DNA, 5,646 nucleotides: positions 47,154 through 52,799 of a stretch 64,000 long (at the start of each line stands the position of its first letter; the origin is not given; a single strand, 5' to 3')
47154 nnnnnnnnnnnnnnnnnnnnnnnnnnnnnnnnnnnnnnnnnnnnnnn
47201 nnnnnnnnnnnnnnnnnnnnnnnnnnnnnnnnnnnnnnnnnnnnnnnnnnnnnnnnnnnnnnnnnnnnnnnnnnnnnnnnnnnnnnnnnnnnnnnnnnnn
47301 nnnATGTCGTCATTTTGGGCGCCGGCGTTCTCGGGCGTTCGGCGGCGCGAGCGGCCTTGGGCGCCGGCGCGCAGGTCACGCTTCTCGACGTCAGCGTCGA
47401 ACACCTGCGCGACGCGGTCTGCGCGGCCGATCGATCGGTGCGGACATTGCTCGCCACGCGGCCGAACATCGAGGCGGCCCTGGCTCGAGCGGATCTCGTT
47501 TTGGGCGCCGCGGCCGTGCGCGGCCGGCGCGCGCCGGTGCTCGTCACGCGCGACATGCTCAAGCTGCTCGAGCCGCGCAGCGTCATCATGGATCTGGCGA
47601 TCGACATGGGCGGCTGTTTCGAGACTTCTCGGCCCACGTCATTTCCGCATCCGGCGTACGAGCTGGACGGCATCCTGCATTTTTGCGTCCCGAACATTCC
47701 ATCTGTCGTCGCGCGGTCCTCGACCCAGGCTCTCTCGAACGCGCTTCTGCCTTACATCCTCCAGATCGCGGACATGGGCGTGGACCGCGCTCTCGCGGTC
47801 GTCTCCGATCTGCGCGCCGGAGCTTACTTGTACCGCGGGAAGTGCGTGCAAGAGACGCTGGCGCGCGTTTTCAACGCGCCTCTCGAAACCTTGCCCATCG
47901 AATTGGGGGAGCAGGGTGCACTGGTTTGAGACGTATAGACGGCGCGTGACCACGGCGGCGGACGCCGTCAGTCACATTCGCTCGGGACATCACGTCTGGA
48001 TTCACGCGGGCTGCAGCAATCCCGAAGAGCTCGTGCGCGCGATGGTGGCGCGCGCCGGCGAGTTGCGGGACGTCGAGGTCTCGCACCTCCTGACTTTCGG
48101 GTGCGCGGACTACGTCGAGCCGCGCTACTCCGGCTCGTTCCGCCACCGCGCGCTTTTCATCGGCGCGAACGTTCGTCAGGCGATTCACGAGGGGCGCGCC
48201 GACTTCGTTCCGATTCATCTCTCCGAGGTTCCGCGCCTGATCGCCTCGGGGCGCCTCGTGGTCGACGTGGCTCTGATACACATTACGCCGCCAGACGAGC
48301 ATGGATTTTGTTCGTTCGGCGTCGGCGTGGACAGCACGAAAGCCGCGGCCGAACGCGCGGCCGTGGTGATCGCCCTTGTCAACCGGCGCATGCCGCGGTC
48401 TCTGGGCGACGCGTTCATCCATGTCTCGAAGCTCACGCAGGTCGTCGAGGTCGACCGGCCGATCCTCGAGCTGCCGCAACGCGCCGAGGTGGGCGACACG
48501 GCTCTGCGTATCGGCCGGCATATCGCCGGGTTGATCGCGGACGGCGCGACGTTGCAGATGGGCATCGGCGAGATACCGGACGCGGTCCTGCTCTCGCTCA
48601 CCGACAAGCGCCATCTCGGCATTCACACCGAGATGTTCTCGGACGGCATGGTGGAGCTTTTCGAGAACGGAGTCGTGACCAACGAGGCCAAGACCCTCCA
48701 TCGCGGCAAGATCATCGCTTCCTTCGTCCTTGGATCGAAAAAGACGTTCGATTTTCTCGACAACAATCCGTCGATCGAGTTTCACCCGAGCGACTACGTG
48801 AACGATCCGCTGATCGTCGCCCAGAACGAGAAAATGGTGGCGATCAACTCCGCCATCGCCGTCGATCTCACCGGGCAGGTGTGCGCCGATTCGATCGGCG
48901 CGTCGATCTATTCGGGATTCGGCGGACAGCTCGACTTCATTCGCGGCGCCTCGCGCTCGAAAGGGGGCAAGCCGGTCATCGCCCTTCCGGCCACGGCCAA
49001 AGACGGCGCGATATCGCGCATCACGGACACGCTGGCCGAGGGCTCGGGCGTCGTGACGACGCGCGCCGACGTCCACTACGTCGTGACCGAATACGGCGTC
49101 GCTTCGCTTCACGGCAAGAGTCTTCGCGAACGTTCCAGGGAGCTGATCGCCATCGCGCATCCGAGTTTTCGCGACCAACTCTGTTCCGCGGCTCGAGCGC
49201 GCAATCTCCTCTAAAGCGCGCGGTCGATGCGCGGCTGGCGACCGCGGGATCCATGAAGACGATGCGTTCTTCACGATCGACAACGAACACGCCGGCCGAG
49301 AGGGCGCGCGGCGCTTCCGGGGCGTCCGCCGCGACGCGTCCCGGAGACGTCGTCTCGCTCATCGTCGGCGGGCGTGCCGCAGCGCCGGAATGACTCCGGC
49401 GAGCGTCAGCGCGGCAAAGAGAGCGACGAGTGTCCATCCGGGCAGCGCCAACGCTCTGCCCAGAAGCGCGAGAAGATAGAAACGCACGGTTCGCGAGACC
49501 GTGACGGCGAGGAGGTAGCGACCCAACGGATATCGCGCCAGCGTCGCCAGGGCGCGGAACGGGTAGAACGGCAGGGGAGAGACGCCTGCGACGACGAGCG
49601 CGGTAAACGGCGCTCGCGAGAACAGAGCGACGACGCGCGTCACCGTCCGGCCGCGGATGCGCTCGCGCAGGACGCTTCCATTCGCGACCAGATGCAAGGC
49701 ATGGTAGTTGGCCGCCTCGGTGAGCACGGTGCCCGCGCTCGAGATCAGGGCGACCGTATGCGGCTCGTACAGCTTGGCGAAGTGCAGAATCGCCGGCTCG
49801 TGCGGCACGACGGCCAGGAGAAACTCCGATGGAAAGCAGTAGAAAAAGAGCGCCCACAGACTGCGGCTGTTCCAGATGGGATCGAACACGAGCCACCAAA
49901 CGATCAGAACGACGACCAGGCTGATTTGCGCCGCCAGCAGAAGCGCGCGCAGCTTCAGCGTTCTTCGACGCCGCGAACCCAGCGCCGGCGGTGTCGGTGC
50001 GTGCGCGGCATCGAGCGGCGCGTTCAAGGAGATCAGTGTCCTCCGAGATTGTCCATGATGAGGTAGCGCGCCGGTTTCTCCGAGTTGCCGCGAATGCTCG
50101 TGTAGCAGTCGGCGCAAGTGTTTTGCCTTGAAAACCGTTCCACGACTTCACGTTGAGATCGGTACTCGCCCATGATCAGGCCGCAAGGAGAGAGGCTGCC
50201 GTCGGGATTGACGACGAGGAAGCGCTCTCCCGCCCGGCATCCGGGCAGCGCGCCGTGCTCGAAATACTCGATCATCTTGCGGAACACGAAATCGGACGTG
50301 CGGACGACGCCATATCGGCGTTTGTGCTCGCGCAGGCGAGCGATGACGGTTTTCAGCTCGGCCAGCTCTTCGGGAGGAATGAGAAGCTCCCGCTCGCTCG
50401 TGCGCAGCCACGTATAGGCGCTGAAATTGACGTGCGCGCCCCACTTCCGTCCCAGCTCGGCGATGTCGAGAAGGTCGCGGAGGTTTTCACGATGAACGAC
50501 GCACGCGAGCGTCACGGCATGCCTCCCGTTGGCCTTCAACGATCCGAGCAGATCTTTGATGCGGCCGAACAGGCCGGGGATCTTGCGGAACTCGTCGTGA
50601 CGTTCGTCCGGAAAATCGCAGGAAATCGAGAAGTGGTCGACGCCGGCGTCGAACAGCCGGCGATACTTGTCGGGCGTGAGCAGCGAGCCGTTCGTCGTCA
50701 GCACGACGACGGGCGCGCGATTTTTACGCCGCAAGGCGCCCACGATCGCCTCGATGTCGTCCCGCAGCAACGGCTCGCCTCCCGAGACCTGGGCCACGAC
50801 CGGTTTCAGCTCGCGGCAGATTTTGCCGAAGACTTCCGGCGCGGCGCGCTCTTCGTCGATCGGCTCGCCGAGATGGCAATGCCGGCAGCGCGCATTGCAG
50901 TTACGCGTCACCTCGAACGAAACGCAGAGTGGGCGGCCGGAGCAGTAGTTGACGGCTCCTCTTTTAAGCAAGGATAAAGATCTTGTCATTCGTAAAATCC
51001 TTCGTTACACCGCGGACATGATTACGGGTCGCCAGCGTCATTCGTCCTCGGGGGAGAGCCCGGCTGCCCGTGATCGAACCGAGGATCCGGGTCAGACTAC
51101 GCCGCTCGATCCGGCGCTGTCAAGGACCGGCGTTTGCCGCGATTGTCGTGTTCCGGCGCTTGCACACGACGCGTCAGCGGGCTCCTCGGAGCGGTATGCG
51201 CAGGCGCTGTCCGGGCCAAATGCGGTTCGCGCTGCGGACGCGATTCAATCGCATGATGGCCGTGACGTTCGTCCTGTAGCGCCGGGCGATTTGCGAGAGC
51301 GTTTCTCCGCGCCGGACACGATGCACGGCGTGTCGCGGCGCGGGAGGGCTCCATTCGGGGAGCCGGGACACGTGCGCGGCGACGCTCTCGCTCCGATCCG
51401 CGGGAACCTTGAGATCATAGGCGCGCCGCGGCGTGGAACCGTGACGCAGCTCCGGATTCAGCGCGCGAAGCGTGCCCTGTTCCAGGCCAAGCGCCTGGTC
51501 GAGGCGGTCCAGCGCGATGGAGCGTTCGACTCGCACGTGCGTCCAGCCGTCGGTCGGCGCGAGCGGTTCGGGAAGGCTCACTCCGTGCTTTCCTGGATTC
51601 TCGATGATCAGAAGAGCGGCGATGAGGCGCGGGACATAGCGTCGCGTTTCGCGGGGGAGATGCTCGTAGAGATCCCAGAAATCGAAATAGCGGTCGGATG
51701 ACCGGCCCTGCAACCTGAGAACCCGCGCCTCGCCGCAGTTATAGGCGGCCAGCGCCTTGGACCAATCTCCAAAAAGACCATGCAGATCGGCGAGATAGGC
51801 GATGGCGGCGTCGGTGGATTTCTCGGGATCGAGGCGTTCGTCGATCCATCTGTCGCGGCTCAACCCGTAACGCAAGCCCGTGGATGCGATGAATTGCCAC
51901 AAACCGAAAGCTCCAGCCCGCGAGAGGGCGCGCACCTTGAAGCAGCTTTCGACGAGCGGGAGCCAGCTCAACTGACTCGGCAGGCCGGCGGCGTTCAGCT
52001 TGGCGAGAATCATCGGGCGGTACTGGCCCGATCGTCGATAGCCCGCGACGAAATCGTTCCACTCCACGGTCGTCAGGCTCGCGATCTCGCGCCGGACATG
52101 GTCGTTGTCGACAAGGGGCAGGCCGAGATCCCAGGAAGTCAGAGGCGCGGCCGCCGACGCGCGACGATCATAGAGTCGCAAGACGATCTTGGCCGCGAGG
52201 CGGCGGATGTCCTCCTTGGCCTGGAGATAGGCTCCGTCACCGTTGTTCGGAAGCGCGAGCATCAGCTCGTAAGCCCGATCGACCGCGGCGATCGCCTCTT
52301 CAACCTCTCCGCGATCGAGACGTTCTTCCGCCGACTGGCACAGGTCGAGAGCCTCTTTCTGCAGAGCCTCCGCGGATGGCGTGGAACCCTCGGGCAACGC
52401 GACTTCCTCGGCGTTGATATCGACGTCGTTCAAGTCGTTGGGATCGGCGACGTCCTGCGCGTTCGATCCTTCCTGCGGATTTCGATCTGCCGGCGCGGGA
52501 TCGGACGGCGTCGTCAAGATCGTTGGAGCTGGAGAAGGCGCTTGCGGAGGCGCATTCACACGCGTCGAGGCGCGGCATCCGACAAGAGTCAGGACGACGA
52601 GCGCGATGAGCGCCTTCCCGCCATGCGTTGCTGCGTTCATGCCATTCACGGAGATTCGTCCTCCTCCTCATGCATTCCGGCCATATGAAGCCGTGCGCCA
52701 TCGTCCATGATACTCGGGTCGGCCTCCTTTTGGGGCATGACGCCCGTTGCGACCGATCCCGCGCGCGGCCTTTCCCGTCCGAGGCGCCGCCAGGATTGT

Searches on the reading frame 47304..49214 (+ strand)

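Call 46: search_protein_families(library=pfam, proteins=[window:47304-49214:+], max_evalue=0.001)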
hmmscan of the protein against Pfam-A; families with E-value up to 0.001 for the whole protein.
window:47304-49214:+ (636 aa): 2 families
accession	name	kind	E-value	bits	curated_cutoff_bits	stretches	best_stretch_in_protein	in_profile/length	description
PF13336.12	AcetylCoA_hyd_C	-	5.5e-66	221.7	23.7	1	477-629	1-153/154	Acetyl-CoA hydrolase/transferase C-terminal domain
PF02550.21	AcetylCoA_hydro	-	1.1e-28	101.1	24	1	217-384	11-190/198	Acetyl-CoA hydrolase/transferase N-terminal domain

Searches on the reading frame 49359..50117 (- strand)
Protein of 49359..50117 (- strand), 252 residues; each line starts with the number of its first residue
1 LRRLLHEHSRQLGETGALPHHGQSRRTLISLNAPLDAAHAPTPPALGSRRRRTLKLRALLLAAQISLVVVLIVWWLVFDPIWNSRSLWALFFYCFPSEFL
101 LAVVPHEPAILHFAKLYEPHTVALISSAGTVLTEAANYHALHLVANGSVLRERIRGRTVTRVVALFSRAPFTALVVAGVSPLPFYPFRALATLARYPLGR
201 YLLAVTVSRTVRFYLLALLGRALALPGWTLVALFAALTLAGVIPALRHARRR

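Call 46: search_protein_families(library=pfam, proteins=[window:49359-50117:-], max_evalue=0.001)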
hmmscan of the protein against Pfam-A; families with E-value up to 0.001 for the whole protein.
window:49359-50117:- (252 aa): 1 family
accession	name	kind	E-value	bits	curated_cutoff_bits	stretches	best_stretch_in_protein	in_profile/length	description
PF09335.16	VTT_dom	-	4.2e-10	40.6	33.9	1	104-221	1-122/123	VTT domain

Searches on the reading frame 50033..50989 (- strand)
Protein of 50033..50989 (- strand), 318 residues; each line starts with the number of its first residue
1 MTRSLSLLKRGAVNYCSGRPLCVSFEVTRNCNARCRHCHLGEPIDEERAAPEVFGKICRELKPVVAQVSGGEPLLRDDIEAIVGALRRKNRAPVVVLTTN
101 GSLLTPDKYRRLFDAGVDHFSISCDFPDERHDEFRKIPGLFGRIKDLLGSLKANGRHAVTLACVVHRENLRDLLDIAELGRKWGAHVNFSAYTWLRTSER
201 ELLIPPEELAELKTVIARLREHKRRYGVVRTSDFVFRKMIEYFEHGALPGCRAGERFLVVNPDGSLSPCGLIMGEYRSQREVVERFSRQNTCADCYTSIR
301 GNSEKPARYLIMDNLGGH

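Call 46: search_protein_families(library=pfam, proteins=[window:50033-50989:-], max_evalue=0.001)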
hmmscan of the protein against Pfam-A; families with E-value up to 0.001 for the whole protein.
window:50033-50989:- (318 aa): 1 family
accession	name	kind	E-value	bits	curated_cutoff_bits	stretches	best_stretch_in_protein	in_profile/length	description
PF04055.27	Radical_SAM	-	1e-22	81.5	29.5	1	26-179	2-165/166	Radical SAM superfamily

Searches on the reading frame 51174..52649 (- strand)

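Call 46: search_protein_families(library=pfam, proteins=[window:51174-52649:-], max_evalue=0.001)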
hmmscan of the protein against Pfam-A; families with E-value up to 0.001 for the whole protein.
window:51174-52649:- (491 aa): 2 families
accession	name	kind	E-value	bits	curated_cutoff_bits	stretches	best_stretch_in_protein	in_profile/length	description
PF01464.25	SLT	-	1.4e-23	83.1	21.3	1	221-318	11-109/117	Transglycosylase SLT domain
PF01476.26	LysM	-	7.6e-16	58.2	20.9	1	443-486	1-43/43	LysM domain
